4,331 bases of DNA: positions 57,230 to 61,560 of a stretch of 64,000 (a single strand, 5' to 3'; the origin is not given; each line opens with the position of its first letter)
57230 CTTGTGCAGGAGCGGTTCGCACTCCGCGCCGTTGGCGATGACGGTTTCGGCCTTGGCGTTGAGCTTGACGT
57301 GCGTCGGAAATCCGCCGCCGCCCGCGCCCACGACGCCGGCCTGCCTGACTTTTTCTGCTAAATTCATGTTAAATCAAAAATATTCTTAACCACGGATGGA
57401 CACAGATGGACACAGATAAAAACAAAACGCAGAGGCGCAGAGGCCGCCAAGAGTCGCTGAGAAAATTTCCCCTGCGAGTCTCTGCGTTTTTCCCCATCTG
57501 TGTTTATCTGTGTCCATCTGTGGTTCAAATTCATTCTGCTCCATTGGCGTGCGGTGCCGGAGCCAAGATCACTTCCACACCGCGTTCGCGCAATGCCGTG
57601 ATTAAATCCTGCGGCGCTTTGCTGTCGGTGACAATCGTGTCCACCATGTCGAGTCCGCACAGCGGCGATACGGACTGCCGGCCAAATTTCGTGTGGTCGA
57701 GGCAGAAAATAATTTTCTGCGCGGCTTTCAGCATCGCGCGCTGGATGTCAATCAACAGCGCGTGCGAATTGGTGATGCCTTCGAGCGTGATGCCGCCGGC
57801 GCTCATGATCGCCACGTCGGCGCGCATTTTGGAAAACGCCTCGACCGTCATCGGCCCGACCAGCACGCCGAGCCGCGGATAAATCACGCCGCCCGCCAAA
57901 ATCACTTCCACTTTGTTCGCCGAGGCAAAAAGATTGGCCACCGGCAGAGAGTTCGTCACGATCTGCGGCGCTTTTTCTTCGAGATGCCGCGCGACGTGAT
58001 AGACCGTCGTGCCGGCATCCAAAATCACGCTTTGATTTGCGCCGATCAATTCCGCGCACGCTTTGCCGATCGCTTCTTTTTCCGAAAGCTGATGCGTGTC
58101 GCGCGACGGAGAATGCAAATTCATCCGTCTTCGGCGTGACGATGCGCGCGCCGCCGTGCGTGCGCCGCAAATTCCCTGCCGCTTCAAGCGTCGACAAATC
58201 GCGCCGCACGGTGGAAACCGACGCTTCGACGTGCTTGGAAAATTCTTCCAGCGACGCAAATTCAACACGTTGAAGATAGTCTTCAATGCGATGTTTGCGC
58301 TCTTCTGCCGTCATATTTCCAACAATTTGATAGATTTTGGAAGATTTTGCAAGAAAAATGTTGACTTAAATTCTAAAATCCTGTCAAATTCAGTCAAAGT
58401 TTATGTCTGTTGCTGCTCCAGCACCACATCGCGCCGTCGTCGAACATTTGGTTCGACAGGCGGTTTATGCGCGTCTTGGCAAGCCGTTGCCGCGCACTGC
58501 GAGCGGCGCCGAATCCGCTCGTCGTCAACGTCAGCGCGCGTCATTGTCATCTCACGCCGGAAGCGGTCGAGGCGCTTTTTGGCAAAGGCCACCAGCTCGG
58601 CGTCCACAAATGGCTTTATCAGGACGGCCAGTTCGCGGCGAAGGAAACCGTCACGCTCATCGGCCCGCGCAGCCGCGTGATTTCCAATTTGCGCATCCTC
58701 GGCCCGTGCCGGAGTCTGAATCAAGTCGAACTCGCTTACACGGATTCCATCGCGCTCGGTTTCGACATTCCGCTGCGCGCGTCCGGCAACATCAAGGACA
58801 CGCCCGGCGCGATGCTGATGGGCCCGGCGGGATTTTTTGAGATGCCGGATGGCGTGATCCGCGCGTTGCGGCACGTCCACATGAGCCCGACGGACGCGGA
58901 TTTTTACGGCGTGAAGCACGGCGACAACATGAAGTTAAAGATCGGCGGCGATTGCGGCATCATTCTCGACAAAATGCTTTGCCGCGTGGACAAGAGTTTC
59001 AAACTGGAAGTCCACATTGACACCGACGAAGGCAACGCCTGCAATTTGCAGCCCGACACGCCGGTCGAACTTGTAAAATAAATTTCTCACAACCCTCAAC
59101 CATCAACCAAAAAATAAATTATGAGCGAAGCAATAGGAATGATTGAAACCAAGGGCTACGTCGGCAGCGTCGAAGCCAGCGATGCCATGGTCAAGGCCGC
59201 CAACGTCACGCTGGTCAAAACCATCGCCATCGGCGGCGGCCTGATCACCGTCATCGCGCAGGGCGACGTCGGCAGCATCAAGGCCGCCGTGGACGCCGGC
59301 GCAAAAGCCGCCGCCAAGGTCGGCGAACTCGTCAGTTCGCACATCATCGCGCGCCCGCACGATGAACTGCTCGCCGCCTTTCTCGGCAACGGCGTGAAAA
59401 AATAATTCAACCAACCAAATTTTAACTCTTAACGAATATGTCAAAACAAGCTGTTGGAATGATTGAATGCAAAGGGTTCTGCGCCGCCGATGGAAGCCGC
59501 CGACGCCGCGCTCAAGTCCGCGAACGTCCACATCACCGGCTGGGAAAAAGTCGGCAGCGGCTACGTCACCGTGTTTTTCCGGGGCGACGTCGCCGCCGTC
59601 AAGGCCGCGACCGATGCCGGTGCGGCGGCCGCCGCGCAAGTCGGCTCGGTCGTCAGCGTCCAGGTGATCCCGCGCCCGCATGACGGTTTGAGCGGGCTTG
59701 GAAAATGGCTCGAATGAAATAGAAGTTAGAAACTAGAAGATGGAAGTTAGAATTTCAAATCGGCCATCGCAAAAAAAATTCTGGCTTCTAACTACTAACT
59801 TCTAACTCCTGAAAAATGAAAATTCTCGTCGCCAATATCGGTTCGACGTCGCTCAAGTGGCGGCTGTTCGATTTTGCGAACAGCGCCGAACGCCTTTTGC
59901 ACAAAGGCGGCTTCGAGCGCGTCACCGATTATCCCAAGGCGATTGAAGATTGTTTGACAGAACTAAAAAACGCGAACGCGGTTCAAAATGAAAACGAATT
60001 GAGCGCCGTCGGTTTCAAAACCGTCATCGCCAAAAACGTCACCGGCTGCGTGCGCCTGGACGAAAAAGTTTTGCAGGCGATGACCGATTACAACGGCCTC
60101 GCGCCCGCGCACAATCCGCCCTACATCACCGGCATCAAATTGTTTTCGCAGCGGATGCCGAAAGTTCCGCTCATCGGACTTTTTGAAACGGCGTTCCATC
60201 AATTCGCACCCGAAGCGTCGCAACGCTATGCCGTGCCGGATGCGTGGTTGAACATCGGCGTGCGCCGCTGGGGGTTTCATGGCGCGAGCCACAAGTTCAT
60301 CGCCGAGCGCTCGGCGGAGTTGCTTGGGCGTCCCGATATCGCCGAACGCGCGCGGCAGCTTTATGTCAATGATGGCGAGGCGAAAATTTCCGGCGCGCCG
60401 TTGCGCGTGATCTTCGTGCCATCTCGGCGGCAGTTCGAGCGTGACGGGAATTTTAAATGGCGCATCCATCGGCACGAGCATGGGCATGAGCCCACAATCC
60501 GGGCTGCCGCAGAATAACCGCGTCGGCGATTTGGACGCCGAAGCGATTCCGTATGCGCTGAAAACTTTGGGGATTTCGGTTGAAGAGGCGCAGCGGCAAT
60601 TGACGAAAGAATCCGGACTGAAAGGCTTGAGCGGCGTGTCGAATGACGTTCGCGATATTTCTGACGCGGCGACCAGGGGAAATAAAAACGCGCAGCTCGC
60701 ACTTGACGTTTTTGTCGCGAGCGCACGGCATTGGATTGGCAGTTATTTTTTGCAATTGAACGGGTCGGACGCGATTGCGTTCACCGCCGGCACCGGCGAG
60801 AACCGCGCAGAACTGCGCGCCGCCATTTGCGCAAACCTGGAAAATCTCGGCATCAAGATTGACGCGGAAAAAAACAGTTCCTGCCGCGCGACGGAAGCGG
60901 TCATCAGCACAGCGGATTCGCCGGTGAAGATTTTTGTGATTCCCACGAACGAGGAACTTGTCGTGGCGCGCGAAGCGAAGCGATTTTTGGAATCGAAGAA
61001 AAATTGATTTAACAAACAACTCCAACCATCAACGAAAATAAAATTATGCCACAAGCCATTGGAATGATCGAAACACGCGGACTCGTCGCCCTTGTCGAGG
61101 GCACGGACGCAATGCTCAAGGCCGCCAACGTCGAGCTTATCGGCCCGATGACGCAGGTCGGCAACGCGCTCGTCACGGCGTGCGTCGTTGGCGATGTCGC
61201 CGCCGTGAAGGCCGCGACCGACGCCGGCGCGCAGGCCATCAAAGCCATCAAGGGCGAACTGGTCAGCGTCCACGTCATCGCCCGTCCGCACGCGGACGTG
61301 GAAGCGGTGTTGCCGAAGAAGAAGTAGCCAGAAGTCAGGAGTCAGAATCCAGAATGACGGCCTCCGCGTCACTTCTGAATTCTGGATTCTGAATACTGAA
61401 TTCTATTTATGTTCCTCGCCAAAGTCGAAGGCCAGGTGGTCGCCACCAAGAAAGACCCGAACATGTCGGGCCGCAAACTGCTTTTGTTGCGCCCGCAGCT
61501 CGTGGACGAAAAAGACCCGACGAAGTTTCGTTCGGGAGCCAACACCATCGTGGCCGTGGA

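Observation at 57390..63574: Four of the intergenic gaps of the BMC locus are each filled by a long hairpin element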

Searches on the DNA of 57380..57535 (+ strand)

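Call 76: search_dna_similar(query=window:57380-57535:+, collection=plasmids, mode=distant, max_evalue=0.01, max_rows=15)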
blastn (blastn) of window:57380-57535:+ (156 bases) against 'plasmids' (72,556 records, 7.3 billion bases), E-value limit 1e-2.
No match.

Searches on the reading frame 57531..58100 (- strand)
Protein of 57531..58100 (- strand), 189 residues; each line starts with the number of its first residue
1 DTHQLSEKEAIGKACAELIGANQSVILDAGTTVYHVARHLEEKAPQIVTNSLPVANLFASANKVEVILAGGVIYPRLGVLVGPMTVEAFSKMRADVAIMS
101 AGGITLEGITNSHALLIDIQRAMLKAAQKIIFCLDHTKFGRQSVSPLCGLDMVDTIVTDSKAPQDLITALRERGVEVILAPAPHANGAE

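Call 31: search_protein_families(library=pfam, proteins=[window:57531-58100:-])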
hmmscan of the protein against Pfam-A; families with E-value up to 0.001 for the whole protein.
window:57531-58100:- (189 aa): 1 family
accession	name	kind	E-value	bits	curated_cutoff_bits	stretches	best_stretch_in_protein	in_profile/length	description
PF00455.28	DeoRC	-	7e-45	153.3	31.8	1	5-160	3-160/160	DeoR C terminal sensor domain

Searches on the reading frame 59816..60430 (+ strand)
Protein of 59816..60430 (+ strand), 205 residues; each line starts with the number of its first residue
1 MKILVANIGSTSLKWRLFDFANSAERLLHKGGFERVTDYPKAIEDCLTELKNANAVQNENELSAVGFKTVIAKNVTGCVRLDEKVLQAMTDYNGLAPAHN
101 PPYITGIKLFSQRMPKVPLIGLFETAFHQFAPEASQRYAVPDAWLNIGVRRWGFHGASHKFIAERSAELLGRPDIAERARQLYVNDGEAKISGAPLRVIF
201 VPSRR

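Call 31: search_protein_families(library=pfam, proteins=[window:59816-60430:+])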
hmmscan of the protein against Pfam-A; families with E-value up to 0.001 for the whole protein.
window:59816-60430:+ (205 aa): 1 family
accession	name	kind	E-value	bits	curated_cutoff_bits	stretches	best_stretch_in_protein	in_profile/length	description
PF00871.23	Acetate_kinase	-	1e-35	123.6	22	1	35-174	56-197/392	Acetokinase family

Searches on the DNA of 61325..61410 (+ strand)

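Call 77: search_dna_similar(query=window:61325-61410:+, collection=plasmids, mode=distant, max_evalue=0.01, max_rows=25)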
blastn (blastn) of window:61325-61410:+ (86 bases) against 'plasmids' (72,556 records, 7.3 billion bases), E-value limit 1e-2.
Records with a match: 20; places in all: 25; records where one place covers at least 80% of the query: 0.
Best place of each record, by identity: 95-99% 1; 90-95% 3; 80-90% 16.
By first word of the organism name: Nostoc 14; Aulosira 2; Tolypothrix 2; Microchaete 1; Kovacikia 1.
By predicted mobility (MOB-suite, as given by PLSDB): conjugative 10; non-mobilizable 7; mobilizable 3.
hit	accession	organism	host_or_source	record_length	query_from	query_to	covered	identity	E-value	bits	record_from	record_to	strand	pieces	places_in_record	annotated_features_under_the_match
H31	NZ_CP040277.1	Nostoc sp. C052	Blasia pusilla,pure culture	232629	45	85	48%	85.4%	1e-3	48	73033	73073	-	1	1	none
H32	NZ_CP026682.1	Nostoc sp. 'Peltigera membranacea cyanobiont' N6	Lichen thallus,Peltigera membranacea ...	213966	45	84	47%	85.0%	4e-3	46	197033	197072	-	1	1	none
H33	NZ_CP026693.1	Nostoc sp. 'Lobaria pulmonaria (5183) cyanobiont'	Lobaria pulmonaria thallus,lichen ...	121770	45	84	47%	85.0%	4e-3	46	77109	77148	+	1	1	none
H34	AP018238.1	Microchaete diplosiphon NIES-3275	-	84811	45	84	47%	85.0%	4e-3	46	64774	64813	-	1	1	none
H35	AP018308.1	Aulosira laxa NIES-50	-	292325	45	84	47%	85.0%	4e-3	46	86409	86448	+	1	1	hypothetical protein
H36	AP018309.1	Aulosira laxa NIES-50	-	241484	45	84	47%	85.0%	4e-3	46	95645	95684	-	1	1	none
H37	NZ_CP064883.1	Tolypothrix sp. PCC 7601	Fresh water sample,Fresh water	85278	45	84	47%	85.0%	4e-3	46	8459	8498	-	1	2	none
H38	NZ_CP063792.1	Tolypothrix sp. PCC 7712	Soil sample,soil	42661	45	84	47%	85.0%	4e-3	46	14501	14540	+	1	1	none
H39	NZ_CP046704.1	Nostoc sp. ATCC 53789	-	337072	45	84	47%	85.0%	4e-3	46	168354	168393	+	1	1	none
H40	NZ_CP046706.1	Nostoc sp. ATCC 53789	-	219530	45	84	47%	85.0%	4e-3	46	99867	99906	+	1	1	none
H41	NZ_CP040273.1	Nostoc sp. C052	Blasia pusilla,pure culture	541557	45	84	47%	85.0%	4e-3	46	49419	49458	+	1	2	none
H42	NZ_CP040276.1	Nostoc sp. C052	Blasia pusilla,pure culture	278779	45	84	47%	85.0%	4e-3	46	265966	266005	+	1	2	none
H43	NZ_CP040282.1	Nostoc sp. C057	Phaeoceros,pure culture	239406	45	83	45%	87.2%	1e-3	49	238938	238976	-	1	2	none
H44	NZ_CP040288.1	Nostoc sp. C057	Phaeoceros,pure culture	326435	45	83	45%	87.2%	1e-3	49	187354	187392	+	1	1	none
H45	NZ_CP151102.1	Nostoc sp. UHCC 0302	isolated culture,lake sediment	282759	49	84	42%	88.9%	1e-3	48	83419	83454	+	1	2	hypothetical protein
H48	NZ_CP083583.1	Kovacikia minuta CCNUW1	cell culture,fresh water lake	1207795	4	32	34%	96.6%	1e-3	49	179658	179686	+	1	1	record has no annotation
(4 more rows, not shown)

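Call 78: get_annotated_region(hit=H31, flank=200)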
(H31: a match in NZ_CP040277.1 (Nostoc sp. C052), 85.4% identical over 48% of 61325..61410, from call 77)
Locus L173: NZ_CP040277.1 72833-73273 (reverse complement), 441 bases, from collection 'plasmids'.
description: Nostoc sp. C052 plasmid pC052_E, complete sequence
organism: Nostoc sp. C052 (NCBI taxid 2576902)
taxonomy: Bacteria; Cyanobacteriota; Cyanophyceae; Nostocales; Nostocaceae; Nostoc; Nostoc sp. C052
host: -; source: Blasia pusilla,pure culture; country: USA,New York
typing (MOB-suite, as given by PLSDB): conjugative; relaxase MOBP; mating-pair formation MPF_T
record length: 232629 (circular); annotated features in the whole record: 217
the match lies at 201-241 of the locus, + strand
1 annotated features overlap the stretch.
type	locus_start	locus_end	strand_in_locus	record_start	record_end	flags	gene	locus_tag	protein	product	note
CDS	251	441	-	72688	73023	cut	-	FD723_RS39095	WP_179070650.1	hypothetical protein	-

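Call 79: get_annotated_region(hit=H39, flank=200)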
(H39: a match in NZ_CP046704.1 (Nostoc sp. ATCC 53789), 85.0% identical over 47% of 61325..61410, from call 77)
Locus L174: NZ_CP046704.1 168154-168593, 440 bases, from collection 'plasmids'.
description: Nostoc sp. ATCC 53789 plasmid pNsp_a, complete sequence
organism: Nostoc sp. ATCC 53789 (NCBI taxid 76335)
taxonomy: Bacteria; Cyanobacteriota; Cyanophyceae; Nostocales; Nostocaceae; Nostoc; Nostoc sp. ATCC 53789
host: -; source: -; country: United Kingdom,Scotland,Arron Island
typing (MOB-suite, as given by PLSDB): conjugative; relaxase MOBV; mating-pair formation MPF_T
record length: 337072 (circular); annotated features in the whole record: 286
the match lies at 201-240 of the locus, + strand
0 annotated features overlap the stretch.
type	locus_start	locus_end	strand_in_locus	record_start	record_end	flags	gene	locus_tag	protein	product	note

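Call 80: get_annotated_region(hit=H48, flank=200)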
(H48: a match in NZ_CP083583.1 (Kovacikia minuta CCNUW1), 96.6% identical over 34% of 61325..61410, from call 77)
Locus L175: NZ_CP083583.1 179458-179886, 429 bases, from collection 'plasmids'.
description: Kovacikia minuta CCNUW1 strain CCNU0001 plasmid pA, complete sequence
organism: Kovacikia minuta CCNUW1 (NCBI taxid 2653194)
taxonomy: Bacteria; Cyanobacteriota; Cyanophyceae; Leptolyngbyales; Leptolyngbyaceae; Kovacikia; Kovacikia minuta; Kovacikia minuta CCNUW1
host: -; source: cell culture,fresh water lake; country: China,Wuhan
typing (MOB-suite, as given by PLSDB): non-mobilizable
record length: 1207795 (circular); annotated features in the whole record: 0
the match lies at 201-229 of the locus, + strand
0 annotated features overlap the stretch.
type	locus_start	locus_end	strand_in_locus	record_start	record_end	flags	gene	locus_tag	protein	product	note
